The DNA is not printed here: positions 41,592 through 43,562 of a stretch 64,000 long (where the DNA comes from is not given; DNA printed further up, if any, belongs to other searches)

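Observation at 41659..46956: tRNA-bounded operon: three unrecognisable proteins translationally coupled to a DyP-type peroxidase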

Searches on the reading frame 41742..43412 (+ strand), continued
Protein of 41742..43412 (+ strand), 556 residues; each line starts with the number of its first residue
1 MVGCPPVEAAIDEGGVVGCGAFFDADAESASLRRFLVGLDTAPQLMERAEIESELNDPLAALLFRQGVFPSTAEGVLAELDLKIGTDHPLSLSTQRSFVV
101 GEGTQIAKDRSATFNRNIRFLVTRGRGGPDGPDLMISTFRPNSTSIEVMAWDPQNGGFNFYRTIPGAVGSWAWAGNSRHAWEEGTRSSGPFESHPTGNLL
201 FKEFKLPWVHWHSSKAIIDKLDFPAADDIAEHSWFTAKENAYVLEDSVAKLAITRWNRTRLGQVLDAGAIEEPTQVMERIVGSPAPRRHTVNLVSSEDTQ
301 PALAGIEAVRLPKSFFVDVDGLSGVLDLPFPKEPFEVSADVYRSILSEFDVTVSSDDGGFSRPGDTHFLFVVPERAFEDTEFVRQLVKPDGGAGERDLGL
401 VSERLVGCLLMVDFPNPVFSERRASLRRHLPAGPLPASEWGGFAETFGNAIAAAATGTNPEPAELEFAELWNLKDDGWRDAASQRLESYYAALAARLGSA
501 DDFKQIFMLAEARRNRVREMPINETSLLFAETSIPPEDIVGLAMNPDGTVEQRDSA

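Call 73: search_protein_families(library=pfam, proteins=[L036:2193-3047:+, L036:3918-4334:+, L036:6940-7863:+, L036:10676-12673:+, L036:12821-14188:+, L036:14189-15382:+, L054:10662-11537:+, L054:11305-12729:+, L062:10607-11428:+, L062:5696-7834:-], max_evalue=0.001)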
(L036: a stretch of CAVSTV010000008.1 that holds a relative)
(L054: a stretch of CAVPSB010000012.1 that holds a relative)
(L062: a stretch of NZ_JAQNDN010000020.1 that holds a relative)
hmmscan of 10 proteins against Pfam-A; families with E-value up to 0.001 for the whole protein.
L036:2193-3047:+ (284 aa): 3 families
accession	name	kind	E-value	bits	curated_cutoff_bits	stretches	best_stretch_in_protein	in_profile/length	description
PF13583.11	Reprolysin_4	-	2.4e-06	27.8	22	1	173-219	135-179/203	Metallo-peptidase family M12B Reprolysin-like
PF13688.12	Reprolysin_5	-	3e-06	28.1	27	1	168-223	136-194/196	Metallo-peptidase family M12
PF00413.30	Peptidase_M10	-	0.00018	21.8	24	1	91-190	12-125/159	Matrixin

L036:3918-4334:+ (138 aa): 1 family
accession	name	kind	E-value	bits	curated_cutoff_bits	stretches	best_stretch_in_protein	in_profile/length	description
PF09619.16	YscW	-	6.5e-09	36.5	22.6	1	15-55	6-46/107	Type III secretion system lipoprotein chaperone (YscW)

L036:6940-7863:+ (307 aa): 0 families

L036:10676-12673:+ (665 aa): 3 families
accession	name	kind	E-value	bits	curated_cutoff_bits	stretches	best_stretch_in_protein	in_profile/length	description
PF00183.23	HSP90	-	9.7e-128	427.8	24.4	1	264-663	78-488/518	Hsp90 protein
PF13589.12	HATPase_c_3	-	1.2e-07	32.2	25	1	55-186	7-103/137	Histidine kinase-, DNA gyrase B-, and HSP90-like ATPase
PF02518.31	HATPase_c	-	0.00011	23.1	26.4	1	55-213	6-108/111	Histidine kinase-, DNA gyrase B-, and HSP90-like ATPase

L036:12821-14188:+ (455 aa): 1 family
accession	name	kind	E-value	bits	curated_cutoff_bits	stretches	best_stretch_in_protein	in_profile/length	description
PF14099.13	Polysacc_lyase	-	1.8e-32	113.3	29.9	1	216-395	1-177/210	Polysaccharide lyase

L036:14189-15382:+ (397 aa): 6 families
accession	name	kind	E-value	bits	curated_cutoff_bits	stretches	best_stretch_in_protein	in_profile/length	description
PF01266.30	DAO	-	8.5e-71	239.7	27.9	1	23-367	2-353/353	FAD dependent oxidoreductase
PF07992.20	Pyr_redox_2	-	8.7e-08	32.4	26.1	0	174-229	191-245/291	Pyridine nucleotide-disulphide oxidoreductase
PF01593.30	Amino_oxidase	-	4.1e-07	30.1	19.8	0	174-251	212-270/443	Flavin containing amine oxidoreductase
PF13738.12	Pyr_redox_3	-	2.8e-06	27.3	30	0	24-55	1-32/305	Pyridine nucleotide-disulphide oxidoreductase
PF00890.30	FAD_binding_2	-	1.5e-05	24.8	20.4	1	23-223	2-206/414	FAD binding domain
PF13450.12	NAD_binding_8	-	4.2e-05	24.2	21.9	1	25-60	1-35/68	NAD(P)-binding Rossmann-like domain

L054:10662-11537:+ (291 aa): 1 family
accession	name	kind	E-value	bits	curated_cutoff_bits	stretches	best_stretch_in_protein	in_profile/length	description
PF01400.30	Astacin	-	6.2e-50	169.9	22.5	1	114-290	1-186/189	Astacin (Peptidase family M12A)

L054:11305-12729:+ (474 aa): 1 family
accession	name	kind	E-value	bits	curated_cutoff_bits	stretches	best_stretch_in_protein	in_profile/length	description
PF00656.27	Peptidase_C14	-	6.9e-06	26.3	21.4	1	193-331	63-197/233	Caspase domain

L062:10607-11428:+ (273 aa): 1 family
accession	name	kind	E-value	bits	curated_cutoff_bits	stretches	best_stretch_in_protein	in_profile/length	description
PF01400.30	Astacin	-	2.9e-50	171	22.5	1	92-271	1-186/189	Astacin (Peptidase family M12A)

L062:5696-7834:- (712 aa): 1 family
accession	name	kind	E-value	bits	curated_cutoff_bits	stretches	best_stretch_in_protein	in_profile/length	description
PF13517.12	FG-GAP_3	-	1.6e-08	35.5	26.9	1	218-283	2-61/61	FG-GAP-like repeat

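Call 84: find_encoding_contigs(protein=P0001, flank=10000, max_places=2)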
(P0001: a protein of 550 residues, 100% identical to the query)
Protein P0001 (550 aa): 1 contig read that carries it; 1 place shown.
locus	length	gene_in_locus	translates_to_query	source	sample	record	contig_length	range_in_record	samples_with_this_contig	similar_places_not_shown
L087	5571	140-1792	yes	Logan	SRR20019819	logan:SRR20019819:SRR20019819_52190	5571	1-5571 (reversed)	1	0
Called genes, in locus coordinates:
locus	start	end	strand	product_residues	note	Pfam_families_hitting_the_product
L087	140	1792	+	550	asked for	-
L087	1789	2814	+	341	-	PF26676:DUF8225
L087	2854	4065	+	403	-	PF26676:DUF8225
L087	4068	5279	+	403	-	PF20628:Dyp_perox_C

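Call 86: search_protein_representatives(alignment_id=A1)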
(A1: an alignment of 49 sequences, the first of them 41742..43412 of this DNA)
Query: 49 sequences, 530 profile positions. Proteins with E-value up to 0.001 (for the whole library): 1148; up to 1e-10: 840; up to 1e-30: 347. The best 150 are listed.
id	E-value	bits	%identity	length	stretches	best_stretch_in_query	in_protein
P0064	2.5e-227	772.1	-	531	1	11-528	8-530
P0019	5.2e-226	767.8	-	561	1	4-528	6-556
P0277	4.6e-192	655.8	-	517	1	9-528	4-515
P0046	1.8e-189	647.2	-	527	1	11-526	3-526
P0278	1.9e-184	630.6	-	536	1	12-529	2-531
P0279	3.9e-182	623.0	-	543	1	9-527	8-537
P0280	4.2e-177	606.4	-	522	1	11-527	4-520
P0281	3.1e-173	593.6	-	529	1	9-528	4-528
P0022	3.1e-165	567.2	-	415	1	146-529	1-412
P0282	1.6e-163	561.6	-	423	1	116-528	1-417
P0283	6.2e-160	549.7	-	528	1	5-527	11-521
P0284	9.9e-157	539.2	-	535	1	23-526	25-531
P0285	2.6e-154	531.2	-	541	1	12-526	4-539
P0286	1.7e-153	528.5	-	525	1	12-526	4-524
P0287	2.5e-151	521.3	-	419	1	134-527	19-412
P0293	3.6e-134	464.7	-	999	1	27-527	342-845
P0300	2.1e-129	449.0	-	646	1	23-527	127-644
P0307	2.5e-124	432.2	-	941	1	23-527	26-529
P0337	5.5e-107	375.0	-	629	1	22-529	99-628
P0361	3.8e-94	332.6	-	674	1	21-493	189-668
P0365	4.0e-91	322.7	-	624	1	25-527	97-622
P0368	3.4e-88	313.0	-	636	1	13-516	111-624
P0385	1.7e-79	284.3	-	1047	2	242-527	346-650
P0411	1.9e-68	247.8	-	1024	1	22-500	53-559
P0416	5.5e-66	239.7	-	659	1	24-527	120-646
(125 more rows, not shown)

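Call 88: search_protein_families(library=pfam, proteins=[P0293, P0385, P0411, P0361, P0300, P0337, P0365, P0368, P0416, P0307], max_evalue=0.01)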
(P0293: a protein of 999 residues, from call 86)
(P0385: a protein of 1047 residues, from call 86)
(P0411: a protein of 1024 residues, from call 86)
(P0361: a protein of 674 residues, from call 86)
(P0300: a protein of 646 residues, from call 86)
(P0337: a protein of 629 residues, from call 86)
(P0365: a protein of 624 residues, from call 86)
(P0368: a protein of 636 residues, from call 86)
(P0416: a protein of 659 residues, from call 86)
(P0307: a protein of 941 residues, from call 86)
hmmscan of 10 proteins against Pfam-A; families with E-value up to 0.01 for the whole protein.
P0293 (999 aa): 1 family
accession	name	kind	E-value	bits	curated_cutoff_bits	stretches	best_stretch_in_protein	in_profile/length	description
PF12902.13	Ferritin-like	-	2e-16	61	22.3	1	60-161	127-220/221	Ferritin-like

P0385 (1047 aa): 0 families

P0411 (1024 aa): 0 families

P0361 (674 aa): 1 family
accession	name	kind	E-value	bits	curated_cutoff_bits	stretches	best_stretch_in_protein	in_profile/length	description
PF00753.33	Lactamase_B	-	2.7e-06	27.9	22.7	1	30-90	101-161/196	Metallo-beta-lactamase superfamily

P0300 (646 aa): 0 families

P0337 (629 aa): 0 families

P0365 (624 aa): 0 families

P0368 (636 aa): 0 families

P0416 (659 aa): 0 families

P0307 (941 aa): 0 families
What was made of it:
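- Closest known: Flavin oxidase plus haem enzyme pairs. Same: One family member (P0293) carries the PF12902 ferritin-like domain, which I recall as the VioB/RebD domain (call 88).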

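Call 90: find_encoding_contigs(protein=P0293, flank=8000, max_places=2)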
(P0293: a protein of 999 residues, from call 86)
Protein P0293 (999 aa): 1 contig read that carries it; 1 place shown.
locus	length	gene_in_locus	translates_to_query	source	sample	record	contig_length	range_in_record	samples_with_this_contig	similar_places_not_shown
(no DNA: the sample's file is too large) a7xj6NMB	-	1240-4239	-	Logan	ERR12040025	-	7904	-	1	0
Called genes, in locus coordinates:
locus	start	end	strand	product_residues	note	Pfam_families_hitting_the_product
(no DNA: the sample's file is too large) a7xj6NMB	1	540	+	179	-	?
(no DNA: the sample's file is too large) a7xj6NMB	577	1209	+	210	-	PF06108:DUF952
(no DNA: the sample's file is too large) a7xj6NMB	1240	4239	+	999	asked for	PF12902:Ferritin-like, PF26676:DUF8225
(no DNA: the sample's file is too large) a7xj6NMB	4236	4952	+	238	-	PF26676:DUF8225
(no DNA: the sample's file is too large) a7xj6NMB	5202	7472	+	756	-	PF00082:Peptidase_S8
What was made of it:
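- A ferritin-like domain is fused to P1-DUF8225 in P0293 (calls 88, 90).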

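Call 91: find_encoding_contigs(protein=P0411, flank=8000, max_places=2)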
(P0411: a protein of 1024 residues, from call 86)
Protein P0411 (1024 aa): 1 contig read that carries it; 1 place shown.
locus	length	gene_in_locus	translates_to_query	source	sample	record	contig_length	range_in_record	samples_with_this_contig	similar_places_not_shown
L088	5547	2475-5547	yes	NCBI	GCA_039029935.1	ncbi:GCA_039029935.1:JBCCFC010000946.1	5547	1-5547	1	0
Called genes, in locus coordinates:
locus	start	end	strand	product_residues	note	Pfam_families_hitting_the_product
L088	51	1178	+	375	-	PF00155:Aminotran_1_2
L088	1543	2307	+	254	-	PF23169:HalD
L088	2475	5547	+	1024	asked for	PF26676:DUF8225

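Call 105: search_dna_similar(query=window:41760-43409:+, collection=plasmids, mode=protein, max_rows=25)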
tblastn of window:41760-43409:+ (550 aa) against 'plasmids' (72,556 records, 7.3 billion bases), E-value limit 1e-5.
Records with a match: 13; places in all: 13; records where one place covers at least 80% of the query: 13.
Best place of each record, by identity: <60% 13.
By first word of the organism name: Rhizobium 7; Microvirga 2; Bradyrhizobium 2; Azospirillum 1; Mesorhizobium 1.
By predicted mobility (MOB-suite, as given by PLSDB): conjugative 9; non-mobilizable 4.
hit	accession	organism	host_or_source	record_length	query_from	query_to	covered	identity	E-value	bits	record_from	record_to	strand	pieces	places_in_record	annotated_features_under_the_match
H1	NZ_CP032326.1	Azospirillum argentinense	soil sample,Agricultural field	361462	3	545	99%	33.4%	2e-61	227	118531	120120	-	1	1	hypothetical protein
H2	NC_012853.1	Rhizobium leguminosarum bv. trifolii WSM1325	-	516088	20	524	92%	35.2%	1e-69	251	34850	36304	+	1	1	hypothetical protein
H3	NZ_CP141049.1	Microvirga lotononidis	-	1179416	26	544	94%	34.2%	2e-65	238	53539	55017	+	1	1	none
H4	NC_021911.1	Rhizobium etli bv. mimosae str. Mim1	Mimosa affinis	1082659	20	524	92%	34.4%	4e-69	249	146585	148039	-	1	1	record has no annotation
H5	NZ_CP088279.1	Bradyrhizobium barranii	Glycine max cv. AC Glengarry,cell ...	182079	24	547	95%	33.1%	2e-57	214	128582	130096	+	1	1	hypothetical protein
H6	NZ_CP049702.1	Bradyrhizobium barranii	Glycine max cv. AC Glengarry,cell ...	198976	24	547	95%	33.1%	2e-57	214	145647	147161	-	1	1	hypothetical protein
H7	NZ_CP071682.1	Rhizobium ruizarguesonis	lentil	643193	20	521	91%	33.3%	3e-64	235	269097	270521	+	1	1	hypothetical protein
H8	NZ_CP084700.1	Rhizobium ruizarguesonis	Pisum sativum L.,Cell culture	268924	20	521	91%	33.3%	3e-64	234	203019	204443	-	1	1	hypothetical protein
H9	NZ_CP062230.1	Mesorhizobium onobrychidis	Sainfoin,pure bacterial culture,Nodule ...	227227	26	530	92%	33.0%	8e-59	219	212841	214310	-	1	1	hypothetical protein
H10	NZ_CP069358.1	Microvirga sp. VF16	Vachellia farnesiana,Cell culture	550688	25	543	94%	31.9%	2e-52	200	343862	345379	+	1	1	hypothetical protein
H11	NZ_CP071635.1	Rhizobium sp. NZLR1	lentil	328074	20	521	91%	32.6%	1e-53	237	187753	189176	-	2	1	hypothetical protein (x2)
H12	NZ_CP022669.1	Rhizobium leguminosarum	single cell,root nodules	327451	20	521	91%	32.6%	1e-53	237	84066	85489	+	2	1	hypothetical protein (x2)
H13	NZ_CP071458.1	Rhizobium lentis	lentil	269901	20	521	91%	28.5%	9e-38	156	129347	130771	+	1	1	hypothetical protein (x2)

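Call 106: search_dna_similar(query=window:41760-43409:+, collection=phages, mode=protein, max_rows=10)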
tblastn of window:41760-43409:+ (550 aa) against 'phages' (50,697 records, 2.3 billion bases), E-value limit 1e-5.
No match.
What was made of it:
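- There are no phage-borne copies (call 106).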

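Call 107: get_annotated_region(hit=H2, flank=8000)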
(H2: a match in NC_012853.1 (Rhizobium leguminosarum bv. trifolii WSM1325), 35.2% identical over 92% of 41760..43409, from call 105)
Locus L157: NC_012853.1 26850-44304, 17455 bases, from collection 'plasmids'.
description: Rhizobium leguminosarum bv. trifolii WSM1325 plasmid pR132503, complete sequence
organism: Rhizobium leguminosarum bv. trifolii WSM1325 (NCBI taxid 395491)
taxonomy: Bacteria; Pseudomonadota; Alphaproteobacteria; Hyphomicrobiales; Rhizobiaceae; Rhizobium; Rhizobium leguminosarum; Rhizobium leguminosarum bv. trifolii WSM1325
host: -; source: -; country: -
typing (MOB-suite, as given by PLSDB): conjugative; replicon rep_cluster_32; relaxase MOBQ; mating-pair formation MPF_T
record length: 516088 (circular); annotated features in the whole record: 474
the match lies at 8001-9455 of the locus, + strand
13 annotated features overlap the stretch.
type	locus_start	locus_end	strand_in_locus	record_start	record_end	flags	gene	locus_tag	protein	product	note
CDS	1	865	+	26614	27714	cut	-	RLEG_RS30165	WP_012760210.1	S1 family peptidase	-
CDS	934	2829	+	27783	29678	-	-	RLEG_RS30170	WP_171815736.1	caspase family protein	-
CDS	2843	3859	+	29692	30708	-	-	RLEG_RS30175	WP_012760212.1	serine protease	GO:0006508 - proteolysis [Evidence IEA]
CDS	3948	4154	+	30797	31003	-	tnpB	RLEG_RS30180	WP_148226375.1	IS66 family insertion sequence element accessory protein TnpB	-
CDS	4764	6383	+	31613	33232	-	-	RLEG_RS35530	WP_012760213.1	S53 family peptidase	GO:0006508 - proteolysis [Evidence IEA]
CDS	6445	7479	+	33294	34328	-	-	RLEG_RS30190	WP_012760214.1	heme-binding protein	-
CDS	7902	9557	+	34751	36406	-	-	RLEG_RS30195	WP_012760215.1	hypothetical protein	-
CDS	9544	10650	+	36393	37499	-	-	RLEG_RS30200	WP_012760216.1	hypothetical protein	-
CDS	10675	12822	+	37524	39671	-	-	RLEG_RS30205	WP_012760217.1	S8 family serine peptidase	GO:0006508 - proteolysis [Evidence IEA]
CDS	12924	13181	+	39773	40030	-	-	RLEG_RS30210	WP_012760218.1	hypothetical protein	-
CDS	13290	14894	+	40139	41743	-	-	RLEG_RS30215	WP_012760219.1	phospholipase D-like domain-containing protein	-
CDS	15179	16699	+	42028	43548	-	-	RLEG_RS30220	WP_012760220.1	hypothetical protein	-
CDS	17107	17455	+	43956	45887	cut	-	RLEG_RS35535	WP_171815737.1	AAA family ATPase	-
